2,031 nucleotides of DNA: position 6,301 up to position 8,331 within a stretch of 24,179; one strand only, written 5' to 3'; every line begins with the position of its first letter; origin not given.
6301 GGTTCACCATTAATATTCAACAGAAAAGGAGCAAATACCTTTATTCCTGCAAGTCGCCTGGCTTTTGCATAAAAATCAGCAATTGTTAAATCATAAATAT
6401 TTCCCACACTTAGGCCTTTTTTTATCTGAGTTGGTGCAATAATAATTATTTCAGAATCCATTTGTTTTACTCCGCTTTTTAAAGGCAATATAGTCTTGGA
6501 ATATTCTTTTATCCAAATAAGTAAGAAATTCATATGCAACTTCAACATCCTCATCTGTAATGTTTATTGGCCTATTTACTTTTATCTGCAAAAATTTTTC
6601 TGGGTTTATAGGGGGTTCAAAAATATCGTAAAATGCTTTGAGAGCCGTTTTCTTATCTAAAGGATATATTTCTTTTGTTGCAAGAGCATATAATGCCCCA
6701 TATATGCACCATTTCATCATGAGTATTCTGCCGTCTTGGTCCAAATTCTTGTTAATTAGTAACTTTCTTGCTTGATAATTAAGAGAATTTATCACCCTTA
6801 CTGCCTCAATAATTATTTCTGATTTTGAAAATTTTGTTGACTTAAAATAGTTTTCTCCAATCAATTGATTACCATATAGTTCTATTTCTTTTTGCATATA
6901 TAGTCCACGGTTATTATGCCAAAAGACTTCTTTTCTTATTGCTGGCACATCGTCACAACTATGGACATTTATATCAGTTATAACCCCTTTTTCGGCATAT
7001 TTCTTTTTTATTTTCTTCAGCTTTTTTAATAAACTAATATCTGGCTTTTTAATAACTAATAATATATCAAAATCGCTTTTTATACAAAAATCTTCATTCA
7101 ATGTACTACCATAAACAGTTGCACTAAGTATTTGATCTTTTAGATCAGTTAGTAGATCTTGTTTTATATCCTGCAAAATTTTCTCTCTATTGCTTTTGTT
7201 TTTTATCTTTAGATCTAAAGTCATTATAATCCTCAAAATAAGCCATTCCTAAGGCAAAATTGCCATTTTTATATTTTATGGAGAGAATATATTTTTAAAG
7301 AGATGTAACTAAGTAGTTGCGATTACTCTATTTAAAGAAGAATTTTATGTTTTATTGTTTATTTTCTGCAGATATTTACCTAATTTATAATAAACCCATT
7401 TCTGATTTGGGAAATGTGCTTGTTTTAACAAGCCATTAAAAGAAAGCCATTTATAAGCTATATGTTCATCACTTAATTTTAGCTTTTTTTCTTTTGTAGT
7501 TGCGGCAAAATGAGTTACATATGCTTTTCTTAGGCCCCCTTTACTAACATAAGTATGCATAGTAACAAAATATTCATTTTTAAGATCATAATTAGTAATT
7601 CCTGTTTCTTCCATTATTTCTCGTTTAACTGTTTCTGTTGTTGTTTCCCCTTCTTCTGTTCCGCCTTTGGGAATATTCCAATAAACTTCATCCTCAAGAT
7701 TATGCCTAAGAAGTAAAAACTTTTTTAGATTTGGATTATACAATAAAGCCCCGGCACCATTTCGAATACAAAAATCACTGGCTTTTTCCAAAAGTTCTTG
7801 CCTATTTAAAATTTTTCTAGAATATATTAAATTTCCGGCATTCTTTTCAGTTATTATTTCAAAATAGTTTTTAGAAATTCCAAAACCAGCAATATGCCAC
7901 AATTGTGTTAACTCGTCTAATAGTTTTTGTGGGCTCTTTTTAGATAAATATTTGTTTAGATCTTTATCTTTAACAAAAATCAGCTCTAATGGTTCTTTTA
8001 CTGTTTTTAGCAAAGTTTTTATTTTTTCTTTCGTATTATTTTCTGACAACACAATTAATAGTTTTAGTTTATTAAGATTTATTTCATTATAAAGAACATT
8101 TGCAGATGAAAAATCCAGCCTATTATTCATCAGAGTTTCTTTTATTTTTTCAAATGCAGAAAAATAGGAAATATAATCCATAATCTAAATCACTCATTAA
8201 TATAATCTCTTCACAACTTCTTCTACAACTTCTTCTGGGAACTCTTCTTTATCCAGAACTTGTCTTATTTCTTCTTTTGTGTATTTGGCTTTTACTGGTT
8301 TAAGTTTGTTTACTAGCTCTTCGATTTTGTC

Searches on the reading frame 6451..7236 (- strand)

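Call 68: search_protein_families(library=pfam, proteins=[window:6451-7236:-], max_evalue=0.001)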
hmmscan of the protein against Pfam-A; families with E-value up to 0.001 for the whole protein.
window:6451-7236:- (261 aa): 3 families
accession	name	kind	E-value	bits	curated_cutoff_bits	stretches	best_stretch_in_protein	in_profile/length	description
PF22600.2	MTPAP-like_central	-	0.00011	22.8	27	1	8-106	13-110/139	Poly(A) RNA polymerase, mitochondrial-like, central palm domain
PF18765.7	Polbeta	-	0.00014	22.4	26.9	1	33-97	10-72/93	Polymerase beta, Nucleotidyltransferase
PF01909.29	NTP_transf_2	-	0.00024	21.9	21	1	25-89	5-71/93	Nucleotidyltransferase domain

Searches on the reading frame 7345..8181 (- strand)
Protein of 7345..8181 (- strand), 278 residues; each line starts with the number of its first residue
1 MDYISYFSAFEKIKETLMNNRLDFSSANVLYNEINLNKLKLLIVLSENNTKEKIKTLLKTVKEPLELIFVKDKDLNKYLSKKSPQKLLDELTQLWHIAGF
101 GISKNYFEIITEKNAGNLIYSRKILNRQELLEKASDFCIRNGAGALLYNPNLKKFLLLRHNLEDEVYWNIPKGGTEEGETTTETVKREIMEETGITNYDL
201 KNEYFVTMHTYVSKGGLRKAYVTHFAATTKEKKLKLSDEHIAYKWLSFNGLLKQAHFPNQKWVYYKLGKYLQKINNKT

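Call 68: search_protein_families(library=pfam, proteins=[window:7345-8181:-], max_evalue=0.001)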
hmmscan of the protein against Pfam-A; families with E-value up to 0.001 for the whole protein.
window:7345-8181:- (278 aa): 1 family
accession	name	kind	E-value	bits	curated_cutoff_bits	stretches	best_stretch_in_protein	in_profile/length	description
PF00293.34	NUDIX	-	1.7e-16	60.9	21.1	1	140-261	3-129/134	NUDIX domain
